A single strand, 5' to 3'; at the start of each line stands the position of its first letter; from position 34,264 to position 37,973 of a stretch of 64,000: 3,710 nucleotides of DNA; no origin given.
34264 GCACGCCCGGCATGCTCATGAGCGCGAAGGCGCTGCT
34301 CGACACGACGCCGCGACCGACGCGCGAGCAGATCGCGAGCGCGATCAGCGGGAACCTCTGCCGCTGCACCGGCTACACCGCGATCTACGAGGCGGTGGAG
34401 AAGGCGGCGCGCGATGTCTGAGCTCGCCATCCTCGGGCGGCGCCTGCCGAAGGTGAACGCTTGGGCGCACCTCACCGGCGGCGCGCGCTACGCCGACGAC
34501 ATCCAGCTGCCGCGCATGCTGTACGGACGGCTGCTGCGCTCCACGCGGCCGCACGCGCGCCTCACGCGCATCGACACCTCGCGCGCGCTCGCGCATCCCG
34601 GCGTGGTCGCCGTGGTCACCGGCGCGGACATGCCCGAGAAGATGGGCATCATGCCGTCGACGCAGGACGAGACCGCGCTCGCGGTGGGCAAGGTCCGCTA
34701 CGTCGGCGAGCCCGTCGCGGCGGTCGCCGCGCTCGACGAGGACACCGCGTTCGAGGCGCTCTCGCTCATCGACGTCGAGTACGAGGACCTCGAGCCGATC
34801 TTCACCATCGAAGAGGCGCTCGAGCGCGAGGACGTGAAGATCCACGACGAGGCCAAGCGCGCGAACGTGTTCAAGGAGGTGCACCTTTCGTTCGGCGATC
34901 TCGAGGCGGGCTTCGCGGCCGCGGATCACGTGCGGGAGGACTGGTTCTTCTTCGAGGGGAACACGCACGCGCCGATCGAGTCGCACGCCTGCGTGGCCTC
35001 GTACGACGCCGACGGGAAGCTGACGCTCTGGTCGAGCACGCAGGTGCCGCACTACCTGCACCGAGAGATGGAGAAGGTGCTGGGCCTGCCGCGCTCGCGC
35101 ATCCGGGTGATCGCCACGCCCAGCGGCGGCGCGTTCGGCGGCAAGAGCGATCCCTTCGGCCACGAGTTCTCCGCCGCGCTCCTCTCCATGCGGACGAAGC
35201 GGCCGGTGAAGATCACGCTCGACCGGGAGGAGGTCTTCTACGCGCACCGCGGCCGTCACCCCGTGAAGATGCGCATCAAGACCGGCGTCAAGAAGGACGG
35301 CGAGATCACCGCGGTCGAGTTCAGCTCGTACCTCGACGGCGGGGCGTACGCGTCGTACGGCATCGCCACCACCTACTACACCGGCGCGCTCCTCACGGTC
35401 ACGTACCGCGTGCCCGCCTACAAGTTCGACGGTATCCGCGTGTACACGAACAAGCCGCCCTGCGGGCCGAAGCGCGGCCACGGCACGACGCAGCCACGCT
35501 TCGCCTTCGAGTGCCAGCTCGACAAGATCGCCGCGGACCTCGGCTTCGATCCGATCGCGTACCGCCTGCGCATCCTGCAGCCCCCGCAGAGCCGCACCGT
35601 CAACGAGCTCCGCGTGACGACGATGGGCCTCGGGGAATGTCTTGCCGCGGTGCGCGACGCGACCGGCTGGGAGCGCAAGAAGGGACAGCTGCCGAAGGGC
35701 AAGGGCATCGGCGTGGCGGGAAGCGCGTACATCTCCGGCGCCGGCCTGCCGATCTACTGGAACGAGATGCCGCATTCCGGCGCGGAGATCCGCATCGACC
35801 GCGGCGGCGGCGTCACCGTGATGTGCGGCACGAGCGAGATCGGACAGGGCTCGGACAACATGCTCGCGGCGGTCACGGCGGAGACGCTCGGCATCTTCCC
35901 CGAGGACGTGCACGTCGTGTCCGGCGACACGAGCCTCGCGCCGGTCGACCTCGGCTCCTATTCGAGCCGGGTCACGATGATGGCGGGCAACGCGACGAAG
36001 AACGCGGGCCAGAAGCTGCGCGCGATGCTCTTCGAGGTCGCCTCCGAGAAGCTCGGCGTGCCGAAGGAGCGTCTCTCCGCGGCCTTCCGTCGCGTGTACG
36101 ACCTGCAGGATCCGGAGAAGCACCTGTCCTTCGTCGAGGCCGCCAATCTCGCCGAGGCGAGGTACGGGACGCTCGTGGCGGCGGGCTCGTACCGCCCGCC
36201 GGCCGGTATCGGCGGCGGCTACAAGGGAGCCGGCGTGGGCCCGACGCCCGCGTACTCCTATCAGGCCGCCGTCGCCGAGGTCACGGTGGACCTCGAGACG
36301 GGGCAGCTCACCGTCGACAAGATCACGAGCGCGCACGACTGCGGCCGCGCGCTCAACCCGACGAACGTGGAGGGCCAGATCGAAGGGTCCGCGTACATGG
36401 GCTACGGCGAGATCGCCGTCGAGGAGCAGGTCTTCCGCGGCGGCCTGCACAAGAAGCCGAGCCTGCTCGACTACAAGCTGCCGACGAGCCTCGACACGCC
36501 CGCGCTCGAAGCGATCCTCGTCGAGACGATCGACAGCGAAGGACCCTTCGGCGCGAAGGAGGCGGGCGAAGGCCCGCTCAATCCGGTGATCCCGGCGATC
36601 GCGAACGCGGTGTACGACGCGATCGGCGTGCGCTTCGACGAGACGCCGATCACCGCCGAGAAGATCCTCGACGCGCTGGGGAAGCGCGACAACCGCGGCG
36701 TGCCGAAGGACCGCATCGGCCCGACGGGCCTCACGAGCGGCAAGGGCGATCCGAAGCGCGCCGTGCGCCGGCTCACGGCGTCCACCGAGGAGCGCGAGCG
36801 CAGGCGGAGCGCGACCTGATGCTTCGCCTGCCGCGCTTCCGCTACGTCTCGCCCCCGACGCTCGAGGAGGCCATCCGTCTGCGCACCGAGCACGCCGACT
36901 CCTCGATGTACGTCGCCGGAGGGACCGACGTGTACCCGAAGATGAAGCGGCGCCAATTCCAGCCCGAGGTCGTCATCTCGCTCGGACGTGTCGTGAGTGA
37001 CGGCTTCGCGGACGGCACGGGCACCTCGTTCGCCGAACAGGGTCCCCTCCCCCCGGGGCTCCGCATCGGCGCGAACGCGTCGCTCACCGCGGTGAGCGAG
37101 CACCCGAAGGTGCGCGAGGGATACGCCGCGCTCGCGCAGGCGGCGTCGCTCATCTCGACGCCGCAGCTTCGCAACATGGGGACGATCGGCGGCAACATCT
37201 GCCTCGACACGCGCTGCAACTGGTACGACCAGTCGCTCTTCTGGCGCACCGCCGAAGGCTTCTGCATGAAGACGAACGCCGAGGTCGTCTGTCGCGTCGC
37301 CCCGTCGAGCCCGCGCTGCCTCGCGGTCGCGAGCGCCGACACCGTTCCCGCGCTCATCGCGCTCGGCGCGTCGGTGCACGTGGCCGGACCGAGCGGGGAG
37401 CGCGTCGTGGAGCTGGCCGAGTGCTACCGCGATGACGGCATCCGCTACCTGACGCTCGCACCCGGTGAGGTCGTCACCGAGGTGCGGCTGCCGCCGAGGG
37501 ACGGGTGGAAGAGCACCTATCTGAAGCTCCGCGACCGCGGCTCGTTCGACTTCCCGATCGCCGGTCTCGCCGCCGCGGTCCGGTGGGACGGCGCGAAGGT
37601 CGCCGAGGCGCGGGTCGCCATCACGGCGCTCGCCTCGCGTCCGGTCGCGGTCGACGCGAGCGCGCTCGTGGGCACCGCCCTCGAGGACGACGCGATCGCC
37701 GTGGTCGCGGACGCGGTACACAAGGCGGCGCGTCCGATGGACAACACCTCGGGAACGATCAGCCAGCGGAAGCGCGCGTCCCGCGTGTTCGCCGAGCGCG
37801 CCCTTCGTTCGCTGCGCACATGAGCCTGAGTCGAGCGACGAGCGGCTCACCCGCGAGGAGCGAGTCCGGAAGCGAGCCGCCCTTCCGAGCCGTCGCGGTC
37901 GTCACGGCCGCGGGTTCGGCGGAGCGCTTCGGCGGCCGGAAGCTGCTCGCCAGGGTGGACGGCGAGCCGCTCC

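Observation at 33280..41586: Molybdenum-hydroxylase trio chained to IclR, MocA, a Tat-signal 4x[4Fe-4S] protein, a cytochrome b, a mini membrane protein and a TolB-like propeller: candidate undescribed membrane-linked module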

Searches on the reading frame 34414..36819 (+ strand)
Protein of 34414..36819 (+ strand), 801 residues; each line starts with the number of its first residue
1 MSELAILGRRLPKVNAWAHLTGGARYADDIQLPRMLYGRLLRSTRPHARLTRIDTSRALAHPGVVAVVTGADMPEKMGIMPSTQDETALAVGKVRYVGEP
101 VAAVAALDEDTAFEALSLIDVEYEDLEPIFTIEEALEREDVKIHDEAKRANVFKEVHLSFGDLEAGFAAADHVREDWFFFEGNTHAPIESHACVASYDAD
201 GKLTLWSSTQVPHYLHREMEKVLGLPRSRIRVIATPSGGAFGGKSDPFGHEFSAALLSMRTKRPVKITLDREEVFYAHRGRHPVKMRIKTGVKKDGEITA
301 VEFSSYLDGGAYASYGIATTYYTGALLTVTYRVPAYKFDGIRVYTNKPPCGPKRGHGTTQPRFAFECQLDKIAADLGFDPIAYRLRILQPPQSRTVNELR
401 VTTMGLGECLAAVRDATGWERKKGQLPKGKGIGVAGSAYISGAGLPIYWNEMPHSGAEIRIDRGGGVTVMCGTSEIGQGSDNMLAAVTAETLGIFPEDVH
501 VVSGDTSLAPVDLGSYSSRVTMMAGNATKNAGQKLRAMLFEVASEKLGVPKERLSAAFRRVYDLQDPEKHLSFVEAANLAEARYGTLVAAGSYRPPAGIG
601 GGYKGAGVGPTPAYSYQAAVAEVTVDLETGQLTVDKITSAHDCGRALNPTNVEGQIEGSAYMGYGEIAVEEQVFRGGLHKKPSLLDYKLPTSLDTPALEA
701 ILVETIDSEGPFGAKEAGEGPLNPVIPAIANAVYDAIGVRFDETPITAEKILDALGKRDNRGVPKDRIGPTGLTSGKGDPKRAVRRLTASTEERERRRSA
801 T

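Call 4: search_protein_families(library=pfam, proteins=[window:34414-36819:+], max_evalue=0.01)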
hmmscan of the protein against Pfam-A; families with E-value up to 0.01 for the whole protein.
window:34414-36819:+ (801 aa): 3 families
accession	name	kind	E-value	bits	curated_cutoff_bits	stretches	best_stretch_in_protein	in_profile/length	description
PF02738.23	MoCoBD_1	-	3.1e-78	262.7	27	1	143-386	1-242/244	Molybdopterin cofactor-binding domain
PF20256.3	MoCoBD_2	-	2.2e-67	227.9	27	1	417-696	6-283/283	Molybdopterin cofactor-binding domain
PF01315.27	Ald_Xan_dh_C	-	1.7e-32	112.5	31.3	1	21-126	1-109/110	Aldehyde oxidase and xanthine dehydrogenase, a/b hammerhead domain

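Call 5: search_protein_families(library=ncbifam, proteins=[window:34414-36819:+], max_evalue=0.01)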
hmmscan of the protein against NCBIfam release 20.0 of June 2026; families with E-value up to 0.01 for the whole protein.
window:34414-36819:+ (801 aa): 14 families
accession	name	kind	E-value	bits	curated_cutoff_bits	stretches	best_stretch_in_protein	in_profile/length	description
TIGR03194.1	4hydrxCoA_A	equivalog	9e-266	884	994.55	1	11-755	1-746/746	4-hydroxybenzoyl-CoA reductase subunit alpha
NF043082.1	XdhA_XDHase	equivalog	2.6e-160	535.1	780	1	8-757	2-754/758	xanthine dehydrogenase subunit XdhA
NF007426.0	PRK09970.1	equivalog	1.5e-154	515.9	916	1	5-754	4-754/761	xanthine dehydrogenase molybdenum-binding subunit XdhA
TIGR03196.1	pucD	equivalog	7.5e-129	431.3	783.65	1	18-751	14-754/763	xanthine dehydrogenase subunit D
NF041018.1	glyceraldDH_alpha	equivalog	2.3e-118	396.6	790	1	7-752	3-741/741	glyceraldehyde dehydrogenase subunit alpha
TIGR03311.1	Se_dep_XDH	equivalog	2.3e-111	373.3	830.45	2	6-543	161-682/848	selenium-dependent xanthine dehydrogenase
NF040766.1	CODH_aero_grp5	exception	1e-98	331.5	950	2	6-579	4-593/785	aerobic carbon-monoxide dehydrogenase large subunit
TIGR03313.1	Se_sel_red_Mo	hypoth_equivalog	8.1e-98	328.3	1101.9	2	149-757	350-951/951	molybdopterin-dependent oxidoreductase Mo/Fe-S-binding subunit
NF045668.1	pterin_aldehy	equivalog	1.2e-90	304.8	1100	2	5-536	173-715/905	molybdopterin-dependent aldehyde oxidoreductase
TIGR02965.1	xanthine_xdhB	equivalog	1.5e-90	304.5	849.5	1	15-755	9-754/758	xanthine dehydrogenase molybdopterin binding subunit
TIGR02416.1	CO_dehy_Mo_lg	equivalog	1.4e-88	297.9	991.15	1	21-751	7-767/770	aerobic carbon-monoxide dehydrogenase large subunit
NF041671.1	peri_hyde_PaoC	equivalog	3.8e-85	286.8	1180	1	3-757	14-733/735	aldehyde oxidoreductase molybdenum-binding subunit PaoC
TIGR02969.1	mam_aldehyde_ox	subfamily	1e-50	172.3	1912.3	1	8-757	577-1309/1330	aldehyde oxidase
NF052487.1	EndoDexBT3087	equivalog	0.0024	16.2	730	1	157-222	220-283/589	endo-dextranase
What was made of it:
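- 34414..36819 (+): Moco large subunit of the HCR-like trio. TIGR03194 (4-hydroxybenzoyl-CoA reductase alpha) scores 884 bits against 535 for the next family (call 5).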

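Call 14: search_solved_structures(query=window:34414-36819:+)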
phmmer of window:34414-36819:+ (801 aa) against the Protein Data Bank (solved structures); distinct sequences matched with E-value up to 0.001: 42.
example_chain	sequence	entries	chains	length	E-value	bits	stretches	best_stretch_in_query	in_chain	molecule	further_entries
1rm6_A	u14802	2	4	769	1.2e-188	632.2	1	6-757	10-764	4-hydroxybenzoyl-CoA reductase alpha subunit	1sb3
8uem_A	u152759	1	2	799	1.1e-78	268.6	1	19-757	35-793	Carbon monoxide dehydrogenase (Large chain), CoxL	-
3hrd_A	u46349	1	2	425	2.2e-77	264.3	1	5-415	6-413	Nicotinate dehydrogenase large molybdopterin subunit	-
7dqx_A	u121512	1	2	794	2.1e-76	261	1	18-753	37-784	6-hydroxypseudooxynicotine dehydrogenase complex subunit gamma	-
1zxi_B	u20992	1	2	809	1.8e-75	257.9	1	13-737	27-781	Carbon monoxide dehydrogenase large chain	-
1n5w_B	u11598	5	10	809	2.7e-75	257.4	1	13-737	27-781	Carbon monoxide dehydrogenase large chain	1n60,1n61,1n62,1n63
1t3q_B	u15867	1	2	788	2e-72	247.9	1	19-758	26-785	quinoline 2-oxidoreductase large subunit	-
1ffu_B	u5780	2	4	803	3.2e-64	220.7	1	9-755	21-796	CUTL, MOLYBDOPROTEIN OF CARBON MONOXIDE DEHYDROGENASE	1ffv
2w55_B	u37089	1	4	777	1.9e-61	211.6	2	7-392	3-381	XANTHINE DEHYDROGENASE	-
1jro_B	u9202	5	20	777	2.1e-61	211.4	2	7-392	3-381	xanthine dehydrogenase, chain B | XANTHINE DEHYDROGENASE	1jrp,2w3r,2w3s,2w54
1sij_A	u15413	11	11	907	1e-60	209.2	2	6-535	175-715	Aldehyde oxidoreductase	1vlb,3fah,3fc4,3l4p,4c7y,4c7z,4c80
5g5h_C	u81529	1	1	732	1.8e-60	208.4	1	3-755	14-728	Aldehyde oxidoreductase molybdenum-binding subunit PaoC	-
4zoh_A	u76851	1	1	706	3.1e-60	207.6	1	7-751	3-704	Putative oxidoreductase molybdopterin-binding subunit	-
5g5g_C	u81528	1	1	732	3.8e-60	207.3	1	3-755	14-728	PUTATIVE XANTHINE DEHYDROGENASE YAGS FAD-BINDING SUBUNIT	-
3hrd_B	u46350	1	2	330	6.9e-57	196.5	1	429-755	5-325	Nicotinate dehydrogenase medium molybdopterin subunit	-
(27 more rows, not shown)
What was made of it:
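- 34414..36819 (+): PDB 1RM6_A scores 632 bits against 269 for the next (call 14).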

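Call 60: find_related_loci(query=A4, collection=metagenome_contigs, flank=8000)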
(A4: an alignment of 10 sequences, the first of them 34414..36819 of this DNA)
Query A4 (801 aa) in metagenome_contigs; peptide patterns used: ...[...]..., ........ (x = any residue, [..] = any of these).
598 stretches matched a pattern (row limit reached: there are more); 571 encode a relative of the query (tblastn E <= 1e-3); the best 80 are kept; 80 distinct loci.
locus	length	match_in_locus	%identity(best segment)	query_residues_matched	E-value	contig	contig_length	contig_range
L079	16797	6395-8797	90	1-801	0e+0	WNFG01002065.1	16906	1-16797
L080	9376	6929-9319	89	3-799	0e+0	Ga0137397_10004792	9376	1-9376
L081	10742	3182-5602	88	1-798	0e+0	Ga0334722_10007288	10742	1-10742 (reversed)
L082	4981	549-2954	88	1-799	0e+0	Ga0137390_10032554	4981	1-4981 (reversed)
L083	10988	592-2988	88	1-799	0e+0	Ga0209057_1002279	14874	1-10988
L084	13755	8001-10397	88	1-799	0e+0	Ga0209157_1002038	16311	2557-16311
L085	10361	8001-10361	88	1-787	0e+0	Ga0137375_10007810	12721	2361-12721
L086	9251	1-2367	88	11-799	0e+0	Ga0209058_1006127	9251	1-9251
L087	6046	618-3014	85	1-801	0e+0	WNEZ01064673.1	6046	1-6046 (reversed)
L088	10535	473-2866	85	1-801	0e+0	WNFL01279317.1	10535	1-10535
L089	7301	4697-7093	85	1-801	0e+0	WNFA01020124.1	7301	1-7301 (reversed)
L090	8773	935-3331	85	1-801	0e+0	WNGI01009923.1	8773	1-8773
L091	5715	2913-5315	84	1-801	0e+0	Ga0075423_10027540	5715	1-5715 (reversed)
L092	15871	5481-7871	84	1-799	0e+0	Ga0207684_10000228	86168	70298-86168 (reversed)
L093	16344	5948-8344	84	1-799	0e+0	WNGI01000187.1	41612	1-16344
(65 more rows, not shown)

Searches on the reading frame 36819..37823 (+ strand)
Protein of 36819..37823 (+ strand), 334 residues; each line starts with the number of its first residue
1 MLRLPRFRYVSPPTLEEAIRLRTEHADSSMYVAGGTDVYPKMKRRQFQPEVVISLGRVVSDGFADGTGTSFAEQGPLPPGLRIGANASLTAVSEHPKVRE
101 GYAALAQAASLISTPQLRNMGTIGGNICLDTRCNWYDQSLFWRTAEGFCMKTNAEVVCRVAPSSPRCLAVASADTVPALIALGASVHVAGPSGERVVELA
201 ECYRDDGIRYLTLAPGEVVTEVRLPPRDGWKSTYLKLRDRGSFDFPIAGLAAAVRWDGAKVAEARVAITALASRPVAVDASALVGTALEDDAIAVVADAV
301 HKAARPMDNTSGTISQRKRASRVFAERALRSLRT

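Call 4: search_protein_families(library=pfam, proteins=[window:36819-37823:+], max_evalue=0.01)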
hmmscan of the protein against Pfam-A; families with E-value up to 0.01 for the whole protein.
window:36819-37823:+ (334 aa): 2 families
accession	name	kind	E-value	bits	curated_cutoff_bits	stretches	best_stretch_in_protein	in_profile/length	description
PF00941.27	FAD_binding_5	-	2.7e-35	122.1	27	1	6-225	2-168/170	FAD binding domain in molybdopterin dehydrogenase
PF03450.22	CO_deh_flav_C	-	7e-10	39.4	25.5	1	236-331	4-101/102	CO dehydrogenase flavoprotein C-terminal domain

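Call 5: search_protein_families(library=ncbifam, proteins=[window:36819-37823:+], max_evalue=0.01)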
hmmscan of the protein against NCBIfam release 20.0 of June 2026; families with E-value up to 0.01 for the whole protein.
window:36819-37823:+ (334 aa): 7 families
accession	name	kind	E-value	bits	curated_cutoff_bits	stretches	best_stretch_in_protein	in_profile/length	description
TIGR03195.1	4hydrxCoA_B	equivalog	3.9e-88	295.7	404.55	1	4-331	2-318/321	4-hydroxybenzoyl-CoA reductase subunit beta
NF041019.1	glyceraldDH_beta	equivalog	1.3e-39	136.1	350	2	171-331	120-279/280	glyceraldehyde dehydrogenase subunit beta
NF043083.1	XdhB_XDHase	equivalog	1.8e-37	129.1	310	2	9-128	7-116/289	xanthine dehydrogenase subunit XdhB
NF007427.0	PRK09971.1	equivalog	3.3e-35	121.7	287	2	9-128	7-116/292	xanthine dehydrogenase FAD-binding subunit XdhB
TIGR02963.1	xanthine_xdhA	equivalog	1.4e-20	73.4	467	2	173-323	307-459/468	xanthine dehydrogenase small subunit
TIGR03199.1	pucC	equivalog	5.9e-12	45.4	306.05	1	12-129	1-108/264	xanthine dehydrogenase subunit C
TIGR03312.1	Se_sel_red_FAD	hypoth_equivalog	7.6e-09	35.1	241.5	1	8-128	3-107/257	molybdopterin-dependent oxidoreductase FAD-binding subunit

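Call 13: search_solved_structures(query=window:36819-37823:+, show_alignments=2)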
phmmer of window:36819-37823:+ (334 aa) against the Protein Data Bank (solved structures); distinct sequences matched with E-value up to 0.001: 15.
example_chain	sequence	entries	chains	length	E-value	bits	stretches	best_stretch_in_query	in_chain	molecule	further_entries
1rm6_B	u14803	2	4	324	1.1e-61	212.1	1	4-324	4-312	4-hydroxybenzoyl-CoA reductase beta subunit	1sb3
4zoh_B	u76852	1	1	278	7.9e-29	104.1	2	172-329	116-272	Putative oxidoreductase FAD-binding subunit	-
5g5g_B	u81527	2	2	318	2.7e-24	89.2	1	17-326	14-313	PUTATIVE XANTHINE DEHYDROGENASE YAGR MOLYBDENUM-BINDING SU SUBUNIT | Aldehyde oxidoreductase FAD-binding subunit PaoB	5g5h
1ffv_C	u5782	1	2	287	1.1e-21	80.6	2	5-128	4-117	CUTM, FLAVOPROTEIN OF CARBON MONOXIDE DEHYDROGENASE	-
1ffu_C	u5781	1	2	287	1.5e-21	80.2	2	5-128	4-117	CUTM, FLAVOPROTEIN OF CARBON MONOXIDE DEHYDROGENASE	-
5y6q_B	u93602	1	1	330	1.9e-19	73.3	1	17-325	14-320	Aldehyde oxidase medium subunit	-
1zxi_C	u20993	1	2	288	2.9e-19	72.6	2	175-330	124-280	Carbon monoxide dehydrogenase medium chain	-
1n5w_C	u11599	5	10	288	3.9e-19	72.2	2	175-330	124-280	Carbon monoxide dehydrogenase medium chain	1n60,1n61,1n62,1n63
3hrd_C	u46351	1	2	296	7.4e-18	68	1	6-129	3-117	Nicotinate dehydrogenase FAD-subunit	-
7dqx_E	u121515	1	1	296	1e-17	67.5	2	3-128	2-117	6-hydroxypseudooxynicotine dehydrogenase complex subunit alpha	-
7dqx_B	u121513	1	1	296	1.1e-17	67.5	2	3-128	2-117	6-hydroxypseudooxynicotine dehydrogenase complex subunit alpha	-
8uem_B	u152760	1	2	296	2.1e-17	66.6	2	171-331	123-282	Carbon monoxide dehydrogenase medium chain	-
1t3q_C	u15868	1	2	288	2.3e-11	46.7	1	173-329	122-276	quinoline 2-oxidoreductase medium subunit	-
2w3r_A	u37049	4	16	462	3.1e-08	36.4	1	174-332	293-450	XANTHINE DEHYDROGENASE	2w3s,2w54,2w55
1jro_A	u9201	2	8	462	3.1e-08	36.4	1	174-332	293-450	xanthine dehydrogenase, chain A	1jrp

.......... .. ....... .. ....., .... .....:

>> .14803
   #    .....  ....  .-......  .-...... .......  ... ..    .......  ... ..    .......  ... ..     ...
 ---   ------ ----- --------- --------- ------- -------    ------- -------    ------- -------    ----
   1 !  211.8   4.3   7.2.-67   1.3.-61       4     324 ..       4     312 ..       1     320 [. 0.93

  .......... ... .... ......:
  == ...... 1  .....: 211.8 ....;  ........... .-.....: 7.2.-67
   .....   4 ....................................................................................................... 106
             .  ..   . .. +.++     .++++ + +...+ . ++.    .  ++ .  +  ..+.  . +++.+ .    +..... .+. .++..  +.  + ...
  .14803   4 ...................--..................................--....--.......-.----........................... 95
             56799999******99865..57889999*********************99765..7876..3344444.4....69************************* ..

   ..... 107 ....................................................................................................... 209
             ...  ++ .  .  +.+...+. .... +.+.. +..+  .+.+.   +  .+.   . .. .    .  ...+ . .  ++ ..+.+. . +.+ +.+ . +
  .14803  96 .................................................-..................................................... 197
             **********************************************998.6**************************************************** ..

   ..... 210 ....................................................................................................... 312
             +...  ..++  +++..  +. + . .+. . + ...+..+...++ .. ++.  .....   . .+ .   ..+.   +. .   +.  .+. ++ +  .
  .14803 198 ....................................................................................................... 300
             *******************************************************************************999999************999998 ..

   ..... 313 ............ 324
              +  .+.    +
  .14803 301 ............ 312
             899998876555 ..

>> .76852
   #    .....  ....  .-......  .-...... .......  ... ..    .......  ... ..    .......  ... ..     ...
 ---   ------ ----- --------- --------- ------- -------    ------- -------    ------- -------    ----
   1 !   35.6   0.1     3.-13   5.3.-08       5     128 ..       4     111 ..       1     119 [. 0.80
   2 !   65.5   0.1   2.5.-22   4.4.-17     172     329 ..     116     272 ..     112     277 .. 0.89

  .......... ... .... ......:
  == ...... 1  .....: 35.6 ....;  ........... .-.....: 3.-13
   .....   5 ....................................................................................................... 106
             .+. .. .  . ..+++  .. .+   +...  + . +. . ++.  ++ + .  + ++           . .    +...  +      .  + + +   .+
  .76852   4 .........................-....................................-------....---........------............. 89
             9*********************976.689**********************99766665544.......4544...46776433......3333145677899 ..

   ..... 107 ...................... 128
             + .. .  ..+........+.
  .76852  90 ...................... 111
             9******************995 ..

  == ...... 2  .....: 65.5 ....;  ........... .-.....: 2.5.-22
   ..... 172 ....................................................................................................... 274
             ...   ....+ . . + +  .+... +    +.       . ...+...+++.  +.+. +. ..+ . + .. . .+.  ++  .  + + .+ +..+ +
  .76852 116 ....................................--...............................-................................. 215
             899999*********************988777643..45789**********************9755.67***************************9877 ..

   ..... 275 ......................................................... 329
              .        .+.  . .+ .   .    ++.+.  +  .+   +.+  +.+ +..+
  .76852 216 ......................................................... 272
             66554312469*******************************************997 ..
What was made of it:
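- Closest known: 4-hydroxybenzoyl-CoA reductase HcrABC of Thauera aromatica. Same: It is the best match for all three subunits, and all four Cys of the beta-subunit [4Fe-4S] loop are conserved (calls 5, 13, 14).
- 36819..37823 (+): FAD medium subunit of the HCR-like trio, carrying the HcrB-type [4Fe-4S] insertion (Cys133, 149, 158, 167). All four ligand Cys (HcrB C122, C138, C146, C155) are conserved (call 13).
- On 4-hydroxybenzoyl-CoA reductase (HcrABC/HbaBCD), for the trio at 33954-37823: Cys133, 149, 158 and 167 match HcrB Cys122, 138, 146 and 155 (call 13).
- HCR-type enzymes need an FeS electron donor, through the [4Fe-4S] loop seen in call 13.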
